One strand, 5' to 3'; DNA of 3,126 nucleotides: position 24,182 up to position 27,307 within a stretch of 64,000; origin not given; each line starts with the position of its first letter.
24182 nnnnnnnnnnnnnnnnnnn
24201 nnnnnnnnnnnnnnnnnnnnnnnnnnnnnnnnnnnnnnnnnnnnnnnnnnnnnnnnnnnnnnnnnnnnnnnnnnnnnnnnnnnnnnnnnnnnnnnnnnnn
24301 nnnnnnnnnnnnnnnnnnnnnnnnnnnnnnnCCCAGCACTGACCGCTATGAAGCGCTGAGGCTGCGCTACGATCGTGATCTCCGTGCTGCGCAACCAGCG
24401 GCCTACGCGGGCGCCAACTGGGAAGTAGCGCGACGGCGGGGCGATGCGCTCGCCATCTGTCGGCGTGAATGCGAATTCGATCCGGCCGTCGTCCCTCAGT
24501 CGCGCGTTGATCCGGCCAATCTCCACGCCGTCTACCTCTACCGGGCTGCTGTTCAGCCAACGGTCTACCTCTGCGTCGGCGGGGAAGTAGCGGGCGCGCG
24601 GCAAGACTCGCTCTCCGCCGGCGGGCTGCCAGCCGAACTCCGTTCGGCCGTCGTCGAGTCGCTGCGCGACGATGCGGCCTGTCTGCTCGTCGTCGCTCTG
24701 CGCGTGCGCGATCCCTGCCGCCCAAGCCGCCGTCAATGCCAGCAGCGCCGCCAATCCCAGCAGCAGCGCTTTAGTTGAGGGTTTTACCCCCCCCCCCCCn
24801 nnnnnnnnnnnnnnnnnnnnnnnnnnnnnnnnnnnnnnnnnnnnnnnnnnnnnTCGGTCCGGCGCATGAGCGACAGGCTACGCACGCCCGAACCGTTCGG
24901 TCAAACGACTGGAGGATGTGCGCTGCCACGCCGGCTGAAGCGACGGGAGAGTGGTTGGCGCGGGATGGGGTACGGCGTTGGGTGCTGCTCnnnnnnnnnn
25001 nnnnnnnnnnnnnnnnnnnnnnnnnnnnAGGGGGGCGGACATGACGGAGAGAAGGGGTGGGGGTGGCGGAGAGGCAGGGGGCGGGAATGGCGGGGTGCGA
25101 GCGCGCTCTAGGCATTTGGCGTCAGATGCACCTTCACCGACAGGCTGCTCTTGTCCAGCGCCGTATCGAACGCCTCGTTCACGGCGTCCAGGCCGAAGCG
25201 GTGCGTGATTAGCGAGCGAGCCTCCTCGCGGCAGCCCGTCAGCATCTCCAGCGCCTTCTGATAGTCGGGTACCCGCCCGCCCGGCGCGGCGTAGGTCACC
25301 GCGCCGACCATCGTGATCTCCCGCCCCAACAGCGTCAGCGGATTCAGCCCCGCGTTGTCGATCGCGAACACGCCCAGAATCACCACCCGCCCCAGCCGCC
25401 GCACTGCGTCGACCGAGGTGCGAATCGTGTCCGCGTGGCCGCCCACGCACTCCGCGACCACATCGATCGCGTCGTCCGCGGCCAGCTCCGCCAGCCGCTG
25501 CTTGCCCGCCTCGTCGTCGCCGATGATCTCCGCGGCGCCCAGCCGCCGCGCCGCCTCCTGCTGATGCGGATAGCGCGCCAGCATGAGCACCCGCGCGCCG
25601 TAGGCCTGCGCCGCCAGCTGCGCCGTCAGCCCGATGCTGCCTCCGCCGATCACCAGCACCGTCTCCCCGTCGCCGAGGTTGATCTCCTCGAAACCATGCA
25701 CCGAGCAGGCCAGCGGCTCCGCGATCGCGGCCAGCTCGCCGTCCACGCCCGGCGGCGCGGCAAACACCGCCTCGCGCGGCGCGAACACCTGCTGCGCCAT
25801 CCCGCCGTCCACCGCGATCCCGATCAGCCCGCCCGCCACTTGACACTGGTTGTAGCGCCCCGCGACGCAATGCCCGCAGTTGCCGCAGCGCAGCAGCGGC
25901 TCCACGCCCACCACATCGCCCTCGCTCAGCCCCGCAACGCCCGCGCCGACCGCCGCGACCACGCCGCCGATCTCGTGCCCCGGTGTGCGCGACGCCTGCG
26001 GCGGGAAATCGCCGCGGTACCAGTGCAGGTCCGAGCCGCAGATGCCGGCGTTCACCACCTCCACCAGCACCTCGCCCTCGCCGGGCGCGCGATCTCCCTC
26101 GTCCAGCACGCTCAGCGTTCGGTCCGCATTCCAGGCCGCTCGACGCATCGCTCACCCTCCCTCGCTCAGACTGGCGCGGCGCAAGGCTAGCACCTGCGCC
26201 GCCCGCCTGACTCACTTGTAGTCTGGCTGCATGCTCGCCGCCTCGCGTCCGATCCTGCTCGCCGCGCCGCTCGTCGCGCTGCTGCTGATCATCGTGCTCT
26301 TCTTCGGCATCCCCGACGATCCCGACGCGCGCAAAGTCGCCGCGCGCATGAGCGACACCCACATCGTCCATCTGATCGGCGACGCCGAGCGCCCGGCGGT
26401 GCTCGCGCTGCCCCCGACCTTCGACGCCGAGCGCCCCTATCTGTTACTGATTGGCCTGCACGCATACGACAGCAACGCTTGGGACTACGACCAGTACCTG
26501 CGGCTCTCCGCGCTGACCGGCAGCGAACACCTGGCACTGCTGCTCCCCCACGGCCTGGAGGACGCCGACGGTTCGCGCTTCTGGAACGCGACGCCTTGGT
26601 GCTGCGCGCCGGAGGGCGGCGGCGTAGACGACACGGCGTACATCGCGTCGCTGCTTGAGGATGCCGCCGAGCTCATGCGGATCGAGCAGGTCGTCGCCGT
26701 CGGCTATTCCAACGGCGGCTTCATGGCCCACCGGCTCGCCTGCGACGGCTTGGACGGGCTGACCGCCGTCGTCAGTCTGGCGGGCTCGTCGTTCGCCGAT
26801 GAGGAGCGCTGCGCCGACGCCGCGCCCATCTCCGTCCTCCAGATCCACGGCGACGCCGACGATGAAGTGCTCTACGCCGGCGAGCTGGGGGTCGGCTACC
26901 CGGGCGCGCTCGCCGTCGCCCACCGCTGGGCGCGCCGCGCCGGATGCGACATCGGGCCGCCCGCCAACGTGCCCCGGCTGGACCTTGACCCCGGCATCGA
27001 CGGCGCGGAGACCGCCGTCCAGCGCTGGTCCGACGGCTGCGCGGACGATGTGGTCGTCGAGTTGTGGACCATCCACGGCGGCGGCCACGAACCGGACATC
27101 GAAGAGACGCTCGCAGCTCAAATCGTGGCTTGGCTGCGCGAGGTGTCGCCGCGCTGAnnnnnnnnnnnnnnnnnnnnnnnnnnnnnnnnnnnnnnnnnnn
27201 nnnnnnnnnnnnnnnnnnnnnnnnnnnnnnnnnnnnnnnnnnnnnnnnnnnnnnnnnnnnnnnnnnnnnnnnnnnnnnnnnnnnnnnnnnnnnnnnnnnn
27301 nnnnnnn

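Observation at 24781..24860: C14/G14 homopolymer in the 5' end of a secreted RCC1-repeat gene, arranged like a phase-variation switch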

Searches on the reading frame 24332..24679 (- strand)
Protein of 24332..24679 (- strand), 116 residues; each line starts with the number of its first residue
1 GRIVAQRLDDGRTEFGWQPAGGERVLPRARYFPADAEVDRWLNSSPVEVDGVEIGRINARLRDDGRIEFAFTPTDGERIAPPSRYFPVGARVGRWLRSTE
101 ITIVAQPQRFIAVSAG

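Call 31: find_related_loci(query=A2, collection=genome_contigs, flank=2500)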
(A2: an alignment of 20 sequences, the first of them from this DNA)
Query A2 (116 aa) in genome_contigs; peptide patterns used: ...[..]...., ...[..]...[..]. (x = any residue, [..] = any of these).
92 stretches matched a pattern; 28 encode a relative of the query (tblastn E <= 1e-3); 28 distinct loci.
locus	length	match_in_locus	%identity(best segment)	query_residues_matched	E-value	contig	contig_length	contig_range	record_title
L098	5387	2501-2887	81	1-116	9e-59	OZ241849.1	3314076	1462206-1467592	MAG: Dehalococcoidia bacterium isolate e0324ba9-04d6-4c46-83e9-6adffe65d82a genome assembly, chromosome: 1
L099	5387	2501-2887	80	1-116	1e-58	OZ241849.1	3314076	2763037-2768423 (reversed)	MAG: Dehalococcoidia bacterium isolate e0324ba9-04d6-4c46-83e9-6adffe65d82a genome assembly, chromosome: 1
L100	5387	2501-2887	79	1-116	8e-57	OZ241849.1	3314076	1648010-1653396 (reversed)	MAG: Dehalococcoidia bacterium isolate e0324ba9-04d6-4c46-83e9-6adffe65d82a genome assembly, chromosome: 1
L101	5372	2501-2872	77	1-116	1e-55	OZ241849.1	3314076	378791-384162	MAG: Dehalococcoidia bacterium isolate e0324ba9-04d6-4c46-83e9-6adffe65d82a genome assembly, chromosome: 1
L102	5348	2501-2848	77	1-116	1e-54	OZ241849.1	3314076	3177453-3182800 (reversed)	MAG: Dehalococcoidia bacterium isolate e0324ba9-04d6-4c46-83e9-6adffe65d82a genome assembly, chromosome: 1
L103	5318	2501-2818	83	1-103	2e-52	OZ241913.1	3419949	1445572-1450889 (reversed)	MAG: Dehalococcoidia bacterium isolate 665203e5-4de3-409e-b258-c822a43d9238 genome assembly, chromosome: 1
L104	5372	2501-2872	72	1-116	1e-52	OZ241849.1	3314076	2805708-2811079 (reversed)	MAG: Dehalococcoidia bacterium isolate e0324ba9-04d6-4c46-83e9-6adffe65d82a genome assembly, chromosome: 1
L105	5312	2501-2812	83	1-103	3e-52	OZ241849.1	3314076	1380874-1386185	MAG: Dehalococcoidia bacterium isolate e0324ba9-04d6-4c46-83e9-6adffe65d82a genome assembly, chromosome: 1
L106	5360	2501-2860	69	1-116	1e-49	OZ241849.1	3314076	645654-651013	MAG: Dehalococcoidia bacterium isolate e0324ba9-04d6-4c46-83e9-6adffe65d82a genome assembly, chromosome: 1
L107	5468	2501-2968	80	1-103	6e-50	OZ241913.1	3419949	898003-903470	MAG: Dehalococcoidia bacterium isolate 665203e5-4de3-409e-b258-c822a43d9238 genome assembly, chromosome: 1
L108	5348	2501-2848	78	1-103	7e-50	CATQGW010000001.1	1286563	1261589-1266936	MAG: uncultured Dehalococcoidia bacterium isolate 6a0e96f9-4ae1-4976-a57e-aaa65d381751 genome assembly, contig: contig_1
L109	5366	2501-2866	73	1-116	1e-49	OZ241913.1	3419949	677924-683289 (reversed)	MAG: Dehalococcoidia bacterium isolate 665203e5-4de3-409e-b258-c822a43d9238 genome assembly, chromosome: 1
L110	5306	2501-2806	79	1-101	1e-48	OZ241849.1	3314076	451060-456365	MAG: Dehalococcoidia bacterium isolate e0324ba9-04d6-4c46-83e9-6adffe65d82a genome assembly, chromosome: 1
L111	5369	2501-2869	75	1-104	8e-49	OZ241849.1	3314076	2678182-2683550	MAG: Dehalococcoidia bacterium isolate e0324ba9-04d6-4c46-83e9-6adffe65d82a genome assembly, chromosome: 1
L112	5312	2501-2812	79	1-103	2e-48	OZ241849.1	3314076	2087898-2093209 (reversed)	MAG: Dehalococcoidia bacterium isolate e0324ba9-04d6-4c46-83e9-6adffe65d82a genome assembly, chromosome: 1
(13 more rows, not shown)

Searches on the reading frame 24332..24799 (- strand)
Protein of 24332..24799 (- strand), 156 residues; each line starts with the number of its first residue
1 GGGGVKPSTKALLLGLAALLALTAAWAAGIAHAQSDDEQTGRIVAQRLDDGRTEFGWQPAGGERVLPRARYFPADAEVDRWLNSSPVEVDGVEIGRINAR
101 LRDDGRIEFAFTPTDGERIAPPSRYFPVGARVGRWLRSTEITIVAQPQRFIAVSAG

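Call 27: find_homologous_proteins(query=window:24332-24799:-, max_evalue=1e-10)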
Query seq(156 aa) (156 aa): 102 proteins with E <= 1e-10 among 2890 candidates.
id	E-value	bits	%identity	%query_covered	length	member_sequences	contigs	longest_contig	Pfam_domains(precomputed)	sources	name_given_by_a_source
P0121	5.8e-76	272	82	100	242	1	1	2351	PF13540.13,PF25390.2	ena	-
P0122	2.1e-75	270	83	100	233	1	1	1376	PF13540.13,PF25390.2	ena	-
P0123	1.3e-59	219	84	79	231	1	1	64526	PF13540.13,PF25390.2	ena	-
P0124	1.5e-59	218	81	81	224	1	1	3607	PF13540.13,PF25390.2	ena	-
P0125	3.1e-58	214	77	80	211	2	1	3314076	-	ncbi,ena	-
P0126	2.9e-57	211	82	81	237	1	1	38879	PF13540.13,PF25390.2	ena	-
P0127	1.8e-55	205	74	81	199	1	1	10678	PF13540.13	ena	-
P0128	4.8e-54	200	76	77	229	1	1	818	PF13540.13,PF25390.2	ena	-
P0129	5.7e-54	200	75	81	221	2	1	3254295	PF13540.13,PF25390.2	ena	-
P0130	6.5e-54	200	73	79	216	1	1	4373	PF13540.13,PF25390.2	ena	-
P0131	8.1e-54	200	75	81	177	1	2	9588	-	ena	-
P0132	1.6e-53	199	85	62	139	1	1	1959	-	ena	-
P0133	2.1e-52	195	71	85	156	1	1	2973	-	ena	-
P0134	3.9e-52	194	73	81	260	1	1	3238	PF13540.13,PF25390.2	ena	-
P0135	1.7e-51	192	72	79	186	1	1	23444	-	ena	-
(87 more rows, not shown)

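Call 33: find_encoding_contigs(protein=P0121, flank=2500, max_places=5)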
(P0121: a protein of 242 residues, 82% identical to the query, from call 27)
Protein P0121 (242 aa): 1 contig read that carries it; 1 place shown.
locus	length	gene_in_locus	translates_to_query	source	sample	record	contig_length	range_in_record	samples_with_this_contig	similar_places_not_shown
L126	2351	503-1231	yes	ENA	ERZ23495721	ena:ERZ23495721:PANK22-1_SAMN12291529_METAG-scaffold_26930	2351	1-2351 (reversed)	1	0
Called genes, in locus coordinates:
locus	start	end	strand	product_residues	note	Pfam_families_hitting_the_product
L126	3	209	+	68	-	?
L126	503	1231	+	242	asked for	PF25390:WD40_RLD (weak), PF13540:RCC1_2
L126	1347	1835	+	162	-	-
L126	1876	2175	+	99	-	-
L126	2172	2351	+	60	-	?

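Call 34: find_encoding_contigs(protein=P0122, flank=2500, max_places=5)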
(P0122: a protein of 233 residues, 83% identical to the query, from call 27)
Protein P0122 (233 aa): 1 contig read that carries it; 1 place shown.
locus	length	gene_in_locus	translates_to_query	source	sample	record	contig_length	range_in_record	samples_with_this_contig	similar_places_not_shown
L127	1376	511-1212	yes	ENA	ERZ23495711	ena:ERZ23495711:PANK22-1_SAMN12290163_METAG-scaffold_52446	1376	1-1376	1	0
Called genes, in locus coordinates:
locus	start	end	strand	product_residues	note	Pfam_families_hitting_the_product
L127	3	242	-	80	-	?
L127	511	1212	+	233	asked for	PF25390:WD40_RLD (faint), PF13540:RCC1_2 (weak)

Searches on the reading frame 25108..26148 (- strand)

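Call 9: search_protein_families(library=pfam, proteins=[window:25108-26148:-], max_evalue=0.01)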
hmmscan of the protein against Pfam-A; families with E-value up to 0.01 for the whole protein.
window:25108-26148:- (346 aa): 5 families
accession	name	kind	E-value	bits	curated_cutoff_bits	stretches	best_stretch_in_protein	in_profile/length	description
PF08240.17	ADH_N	-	1.1e-24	87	23.5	1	23-132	1-103/104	Alcohol dehydrogenase GroES-like domain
PF00107.32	ADH_zinc_N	-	3.2e-19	69.6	31.8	1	172-303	2-127/129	Zinc-binding dehydrogenase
PF16912.11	Glu_dehyd_C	-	3.8e-12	46.6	34.9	1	161-331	31-202/211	Glucose dehydrogenase C-terminus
PF02826.25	2-Hacid_dh_C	-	0.0008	19.3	25.1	1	160-205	35-80/178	D-isomer specific 2-hydroxyacid dehydrogenase, NAD binding domain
PF01266.30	DAO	-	0.0029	17.6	27.9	1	164-229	2-69/353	FAD dependent oxidoreductase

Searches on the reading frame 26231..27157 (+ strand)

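Call 9: search_protein_families(library=pfam, proteins=[window:26231-27157:+], max_evalue=0.01)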
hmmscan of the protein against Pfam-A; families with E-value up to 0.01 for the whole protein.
window:26231-27157:+ (308 aa): 4 families
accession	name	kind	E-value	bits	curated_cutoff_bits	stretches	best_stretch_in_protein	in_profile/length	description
PF00561.26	Abhydrolase_1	-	0.00029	21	25.8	1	135-197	52-115/245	alpha/beta hydrolase fold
PF10503.15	Esterase_PHB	-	0.0017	18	23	1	58-215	5-158/219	Esterase PHB depolymerase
PF00326.27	Peptidase_S9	-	0.0053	16.7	22.6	0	132-169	45-81/213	Prolyl oligopeptidase family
PF01738.24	DLH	-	0.0071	16.4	21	0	150-213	95-157/217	Dienelactone hydrolase family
